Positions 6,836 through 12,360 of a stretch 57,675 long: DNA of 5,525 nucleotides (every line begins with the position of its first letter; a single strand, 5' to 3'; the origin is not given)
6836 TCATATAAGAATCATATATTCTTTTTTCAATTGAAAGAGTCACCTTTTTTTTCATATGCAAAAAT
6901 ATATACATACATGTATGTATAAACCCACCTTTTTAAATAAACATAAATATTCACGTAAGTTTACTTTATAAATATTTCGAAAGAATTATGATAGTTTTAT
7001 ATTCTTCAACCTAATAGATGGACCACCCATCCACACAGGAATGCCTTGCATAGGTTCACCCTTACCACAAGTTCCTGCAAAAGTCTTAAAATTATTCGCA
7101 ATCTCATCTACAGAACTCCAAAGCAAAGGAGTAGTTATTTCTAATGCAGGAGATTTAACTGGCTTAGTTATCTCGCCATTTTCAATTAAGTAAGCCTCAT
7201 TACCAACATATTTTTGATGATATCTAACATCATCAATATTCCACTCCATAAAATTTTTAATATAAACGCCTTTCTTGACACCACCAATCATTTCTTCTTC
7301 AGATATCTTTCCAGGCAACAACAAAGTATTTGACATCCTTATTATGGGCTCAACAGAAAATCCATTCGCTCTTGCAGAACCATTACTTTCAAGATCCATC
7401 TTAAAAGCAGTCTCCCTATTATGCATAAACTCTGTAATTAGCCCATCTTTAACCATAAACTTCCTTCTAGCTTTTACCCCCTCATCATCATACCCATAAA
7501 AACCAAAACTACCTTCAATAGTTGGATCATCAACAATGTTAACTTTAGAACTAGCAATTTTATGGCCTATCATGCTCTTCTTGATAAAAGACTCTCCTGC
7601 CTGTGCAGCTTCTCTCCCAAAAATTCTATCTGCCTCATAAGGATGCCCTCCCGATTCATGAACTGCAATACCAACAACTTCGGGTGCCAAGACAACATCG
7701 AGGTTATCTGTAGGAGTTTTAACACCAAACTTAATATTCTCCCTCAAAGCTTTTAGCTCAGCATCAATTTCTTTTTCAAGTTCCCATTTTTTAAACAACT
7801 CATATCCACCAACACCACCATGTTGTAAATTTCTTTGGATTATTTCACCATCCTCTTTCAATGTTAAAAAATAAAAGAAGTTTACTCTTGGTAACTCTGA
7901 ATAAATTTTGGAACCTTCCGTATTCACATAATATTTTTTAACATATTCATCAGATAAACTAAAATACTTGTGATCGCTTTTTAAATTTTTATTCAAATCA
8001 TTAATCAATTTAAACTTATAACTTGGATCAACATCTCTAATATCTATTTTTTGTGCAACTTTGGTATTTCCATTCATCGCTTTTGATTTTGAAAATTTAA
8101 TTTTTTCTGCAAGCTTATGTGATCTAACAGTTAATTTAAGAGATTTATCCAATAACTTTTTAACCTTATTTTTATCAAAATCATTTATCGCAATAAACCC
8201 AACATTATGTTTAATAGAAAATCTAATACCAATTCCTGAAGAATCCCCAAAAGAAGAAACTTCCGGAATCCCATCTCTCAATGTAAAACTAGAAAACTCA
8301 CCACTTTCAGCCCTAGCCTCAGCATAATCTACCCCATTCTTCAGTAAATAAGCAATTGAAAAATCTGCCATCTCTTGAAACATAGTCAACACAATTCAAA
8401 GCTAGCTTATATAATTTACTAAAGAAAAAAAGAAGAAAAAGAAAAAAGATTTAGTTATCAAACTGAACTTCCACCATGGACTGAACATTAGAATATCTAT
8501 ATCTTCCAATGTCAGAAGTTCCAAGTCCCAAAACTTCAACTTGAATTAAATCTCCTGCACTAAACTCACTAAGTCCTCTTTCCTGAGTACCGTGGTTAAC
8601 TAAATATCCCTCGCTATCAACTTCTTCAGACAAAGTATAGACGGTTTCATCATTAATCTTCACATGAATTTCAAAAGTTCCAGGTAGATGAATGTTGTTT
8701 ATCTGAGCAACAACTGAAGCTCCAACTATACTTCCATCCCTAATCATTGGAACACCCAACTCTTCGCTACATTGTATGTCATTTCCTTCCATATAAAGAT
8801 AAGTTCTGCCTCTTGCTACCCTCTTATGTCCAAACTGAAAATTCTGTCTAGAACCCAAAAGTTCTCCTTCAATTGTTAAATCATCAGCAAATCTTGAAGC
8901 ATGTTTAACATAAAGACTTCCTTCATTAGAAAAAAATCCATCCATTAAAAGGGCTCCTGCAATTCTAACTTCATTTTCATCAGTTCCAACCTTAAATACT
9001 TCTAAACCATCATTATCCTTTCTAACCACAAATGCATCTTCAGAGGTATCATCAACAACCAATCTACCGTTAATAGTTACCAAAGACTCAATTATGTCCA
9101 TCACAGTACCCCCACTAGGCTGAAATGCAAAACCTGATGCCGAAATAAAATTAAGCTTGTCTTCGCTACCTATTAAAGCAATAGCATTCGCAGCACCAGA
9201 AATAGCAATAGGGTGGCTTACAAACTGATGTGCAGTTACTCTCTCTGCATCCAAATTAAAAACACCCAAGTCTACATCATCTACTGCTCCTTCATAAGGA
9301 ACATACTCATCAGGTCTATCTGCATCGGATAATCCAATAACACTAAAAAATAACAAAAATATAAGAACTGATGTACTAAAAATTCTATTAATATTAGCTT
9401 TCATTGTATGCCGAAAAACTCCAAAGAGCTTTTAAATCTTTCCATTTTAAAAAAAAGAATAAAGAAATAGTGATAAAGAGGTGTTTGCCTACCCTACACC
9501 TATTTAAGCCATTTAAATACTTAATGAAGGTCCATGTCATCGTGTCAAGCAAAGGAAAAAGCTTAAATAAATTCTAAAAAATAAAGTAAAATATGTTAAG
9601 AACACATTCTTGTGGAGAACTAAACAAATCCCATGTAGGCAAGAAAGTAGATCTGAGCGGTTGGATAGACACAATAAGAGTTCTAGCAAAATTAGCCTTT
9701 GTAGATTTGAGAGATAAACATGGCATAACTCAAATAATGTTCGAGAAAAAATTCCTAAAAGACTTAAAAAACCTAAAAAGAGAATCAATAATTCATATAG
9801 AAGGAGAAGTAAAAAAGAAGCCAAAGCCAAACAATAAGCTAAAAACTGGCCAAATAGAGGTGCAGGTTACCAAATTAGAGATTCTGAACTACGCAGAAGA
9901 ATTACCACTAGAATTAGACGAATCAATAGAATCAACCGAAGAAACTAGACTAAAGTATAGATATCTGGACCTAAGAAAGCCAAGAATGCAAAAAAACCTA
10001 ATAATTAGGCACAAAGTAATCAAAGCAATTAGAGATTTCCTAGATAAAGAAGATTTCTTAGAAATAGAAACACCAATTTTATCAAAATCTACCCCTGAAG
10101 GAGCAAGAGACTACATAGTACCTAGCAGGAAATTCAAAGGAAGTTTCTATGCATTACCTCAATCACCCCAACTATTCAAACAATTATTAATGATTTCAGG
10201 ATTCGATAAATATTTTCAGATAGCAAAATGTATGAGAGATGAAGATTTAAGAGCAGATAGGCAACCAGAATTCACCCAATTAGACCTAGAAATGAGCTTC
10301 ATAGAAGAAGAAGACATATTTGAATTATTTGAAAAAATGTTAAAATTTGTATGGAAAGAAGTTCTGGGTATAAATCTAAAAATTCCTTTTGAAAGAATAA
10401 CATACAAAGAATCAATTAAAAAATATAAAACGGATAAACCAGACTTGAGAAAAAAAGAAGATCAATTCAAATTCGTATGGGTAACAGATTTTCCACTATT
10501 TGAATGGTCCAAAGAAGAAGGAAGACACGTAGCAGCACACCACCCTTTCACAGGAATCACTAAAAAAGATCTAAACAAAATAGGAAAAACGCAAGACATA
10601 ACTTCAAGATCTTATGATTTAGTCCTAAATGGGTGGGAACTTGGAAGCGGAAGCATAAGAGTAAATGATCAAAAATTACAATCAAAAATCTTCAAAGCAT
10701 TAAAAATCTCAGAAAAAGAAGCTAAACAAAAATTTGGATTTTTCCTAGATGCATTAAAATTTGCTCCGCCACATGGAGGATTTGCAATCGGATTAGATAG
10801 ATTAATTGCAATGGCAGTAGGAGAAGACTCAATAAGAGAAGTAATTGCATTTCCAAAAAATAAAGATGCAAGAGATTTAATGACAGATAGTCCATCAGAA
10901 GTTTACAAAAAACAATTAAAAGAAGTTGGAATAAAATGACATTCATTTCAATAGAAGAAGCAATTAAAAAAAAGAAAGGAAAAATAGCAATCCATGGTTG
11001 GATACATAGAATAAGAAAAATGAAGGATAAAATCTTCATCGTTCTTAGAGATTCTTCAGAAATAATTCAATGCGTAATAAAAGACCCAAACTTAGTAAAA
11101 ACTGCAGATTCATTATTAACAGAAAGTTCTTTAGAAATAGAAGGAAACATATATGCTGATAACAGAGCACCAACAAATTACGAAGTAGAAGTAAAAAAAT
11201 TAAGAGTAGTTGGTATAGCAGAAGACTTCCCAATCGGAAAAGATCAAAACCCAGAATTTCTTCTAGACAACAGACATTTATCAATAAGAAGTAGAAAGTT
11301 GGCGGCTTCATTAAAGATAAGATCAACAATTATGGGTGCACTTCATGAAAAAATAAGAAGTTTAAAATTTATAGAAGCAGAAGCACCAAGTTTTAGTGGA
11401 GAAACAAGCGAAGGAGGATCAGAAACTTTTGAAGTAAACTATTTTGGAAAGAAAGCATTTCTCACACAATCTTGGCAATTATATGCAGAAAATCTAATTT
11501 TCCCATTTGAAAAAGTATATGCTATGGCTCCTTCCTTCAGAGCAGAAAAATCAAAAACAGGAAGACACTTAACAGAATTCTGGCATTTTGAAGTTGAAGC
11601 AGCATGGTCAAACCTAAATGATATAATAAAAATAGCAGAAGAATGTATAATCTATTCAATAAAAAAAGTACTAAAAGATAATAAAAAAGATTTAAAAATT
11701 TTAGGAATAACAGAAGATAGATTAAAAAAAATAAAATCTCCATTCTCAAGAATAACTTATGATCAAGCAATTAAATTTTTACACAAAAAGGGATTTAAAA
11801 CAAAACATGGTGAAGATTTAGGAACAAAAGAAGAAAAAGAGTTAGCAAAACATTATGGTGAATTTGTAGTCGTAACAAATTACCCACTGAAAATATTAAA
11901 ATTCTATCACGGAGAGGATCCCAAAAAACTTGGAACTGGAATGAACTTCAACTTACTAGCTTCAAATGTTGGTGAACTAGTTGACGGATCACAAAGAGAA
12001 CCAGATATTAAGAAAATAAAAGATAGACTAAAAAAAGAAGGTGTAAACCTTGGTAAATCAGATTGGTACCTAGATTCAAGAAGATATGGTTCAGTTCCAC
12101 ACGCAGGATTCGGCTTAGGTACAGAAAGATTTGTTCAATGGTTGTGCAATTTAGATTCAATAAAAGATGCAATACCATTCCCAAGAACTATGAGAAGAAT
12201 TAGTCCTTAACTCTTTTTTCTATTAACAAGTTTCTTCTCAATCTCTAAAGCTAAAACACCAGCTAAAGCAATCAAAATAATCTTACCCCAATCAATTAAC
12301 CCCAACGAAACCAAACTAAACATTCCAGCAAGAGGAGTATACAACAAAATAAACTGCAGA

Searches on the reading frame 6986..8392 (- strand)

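Call 45: search_protein_families(library=pfam, proteins=[window:6986-8392:-])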
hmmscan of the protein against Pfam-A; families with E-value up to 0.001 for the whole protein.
window:6986-8392:- (468 aa): 3 families
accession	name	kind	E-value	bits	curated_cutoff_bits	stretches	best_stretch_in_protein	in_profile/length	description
PF19289.4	PmbA_TldD_3rd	-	2.4e-54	184.2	22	1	229-467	2-218/220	PmbA/TldA metallopeptidase C-terminal domain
PF01523.21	PmbA_TldD_1st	-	1.8e-09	38.1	20.9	1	24-86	1-63/65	PmbA/TldA metallopeptidase domain 1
PF19290.4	PmbA_TldD_2nd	-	1.8e-08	35.2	20.9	1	117-205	2-97/109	PmbA/TldA metallopeptidase central domain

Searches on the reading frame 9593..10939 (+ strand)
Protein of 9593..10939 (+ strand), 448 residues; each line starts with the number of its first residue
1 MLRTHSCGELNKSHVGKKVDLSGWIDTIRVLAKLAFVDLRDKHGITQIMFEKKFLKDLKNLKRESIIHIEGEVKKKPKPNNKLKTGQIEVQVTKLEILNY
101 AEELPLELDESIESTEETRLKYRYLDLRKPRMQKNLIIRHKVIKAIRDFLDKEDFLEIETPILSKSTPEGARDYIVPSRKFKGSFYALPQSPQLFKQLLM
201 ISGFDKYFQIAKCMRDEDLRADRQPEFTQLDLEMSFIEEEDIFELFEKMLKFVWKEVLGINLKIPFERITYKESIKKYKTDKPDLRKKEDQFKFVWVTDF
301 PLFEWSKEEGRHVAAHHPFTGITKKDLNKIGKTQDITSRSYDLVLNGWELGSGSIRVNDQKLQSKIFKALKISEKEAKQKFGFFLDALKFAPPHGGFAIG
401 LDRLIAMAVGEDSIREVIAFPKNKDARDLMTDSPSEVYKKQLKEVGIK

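Call 45: search_protein_families(library=pfam, proteins=[window:9593-10939:+])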
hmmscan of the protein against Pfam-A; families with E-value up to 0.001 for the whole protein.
window:9593-10939:+ (448 aa): 2 families
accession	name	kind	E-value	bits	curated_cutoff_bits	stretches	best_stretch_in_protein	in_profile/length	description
PF00152.25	tRNA-synt_2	-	3.8e-122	407.6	25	1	116-424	2-308/308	tRNA synthetases class II (D, K and N)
PF01336.31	tRNA_anti-codon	-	1.2e-15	57.7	27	1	20-98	2-75/75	OB-fold nucleic acid binding domain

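Call 65: list_cluster_members(proteins=[window:9593-10939:+, window:12207-14816:-, window:16722-18509:+, window:6986-8392:-, P0001, window:49716-50849:+])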
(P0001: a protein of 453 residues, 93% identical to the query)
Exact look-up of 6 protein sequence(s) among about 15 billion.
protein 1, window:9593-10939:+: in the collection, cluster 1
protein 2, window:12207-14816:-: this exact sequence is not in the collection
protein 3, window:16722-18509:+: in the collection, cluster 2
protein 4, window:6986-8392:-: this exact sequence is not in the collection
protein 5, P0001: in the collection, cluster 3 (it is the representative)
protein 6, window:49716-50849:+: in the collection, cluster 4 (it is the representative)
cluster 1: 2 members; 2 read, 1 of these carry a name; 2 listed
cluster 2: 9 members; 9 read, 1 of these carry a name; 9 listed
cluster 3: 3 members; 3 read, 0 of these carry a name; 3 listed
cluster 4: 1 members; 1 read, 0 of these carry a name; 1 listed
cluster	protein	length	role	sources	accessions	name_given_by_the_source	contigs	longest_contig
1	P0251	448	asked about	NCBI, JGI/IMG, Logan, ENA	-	-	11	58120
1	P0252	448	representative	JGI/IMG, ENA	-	aspartyl-tRNA synthetase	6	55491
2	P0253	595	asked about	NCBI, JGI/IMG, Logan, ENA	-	-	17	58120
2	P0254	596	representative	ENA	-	-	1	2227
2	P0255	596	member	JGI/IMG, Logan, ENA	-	ATPase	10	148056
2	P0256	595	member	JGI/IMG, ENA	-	-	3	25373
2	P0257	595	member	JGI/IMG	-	-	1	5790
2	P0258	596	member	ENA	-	-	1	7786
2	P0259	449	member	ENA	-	-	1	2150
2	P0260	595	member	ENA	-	-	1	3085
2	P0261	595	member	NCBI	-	-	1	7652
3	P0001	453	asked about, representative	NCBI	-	-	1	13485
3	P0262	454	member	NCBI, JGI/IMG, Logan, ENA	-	-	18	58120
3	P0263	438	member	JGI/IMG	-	-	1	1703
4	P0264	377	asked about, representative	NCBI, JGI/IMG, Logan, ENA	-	-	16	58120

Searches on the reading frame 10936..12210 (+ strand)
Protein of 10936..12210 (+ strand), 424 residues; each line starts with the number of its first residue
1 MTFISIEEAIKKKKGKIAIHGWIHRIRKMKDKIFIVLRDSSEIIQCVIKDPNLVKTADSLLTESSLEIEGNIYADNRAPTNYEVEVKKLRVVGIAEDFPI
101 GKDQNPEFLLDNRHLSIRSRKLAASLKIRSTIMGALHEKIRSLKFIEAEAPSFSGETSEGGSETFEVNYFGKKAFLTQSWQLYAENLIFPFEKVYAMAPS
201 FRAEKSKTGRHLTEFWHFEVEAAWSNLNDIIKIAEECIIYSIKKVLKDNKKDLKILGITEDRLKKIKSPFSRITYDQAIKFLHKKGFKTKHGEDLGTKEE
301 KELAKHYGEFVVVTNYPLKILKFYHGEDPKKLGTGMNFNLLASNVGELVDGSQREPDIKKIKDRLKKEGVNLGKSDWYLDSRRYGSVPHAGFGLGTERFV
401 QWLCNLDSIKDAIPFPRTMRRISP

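Call 45: search_protein_families(library=pfam, proteins=[window:10936-12210:+])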
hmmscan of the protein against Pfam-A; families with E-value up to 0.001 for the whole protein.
window:10936-12210:+ (424 aa): 2 families
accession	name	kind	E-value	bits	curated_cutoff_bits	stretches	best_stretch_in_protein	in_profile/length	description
PF00152.25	tRNA-synt_2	-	2.2e-65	221.2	25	1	106-418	2-307/308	tRNA synthetases class II (D, K and N)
PF01336.31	tRNA_anti-codon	-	1e-13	51.5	27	1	18-92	2-75/75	OB-fold nucleic acid binding domain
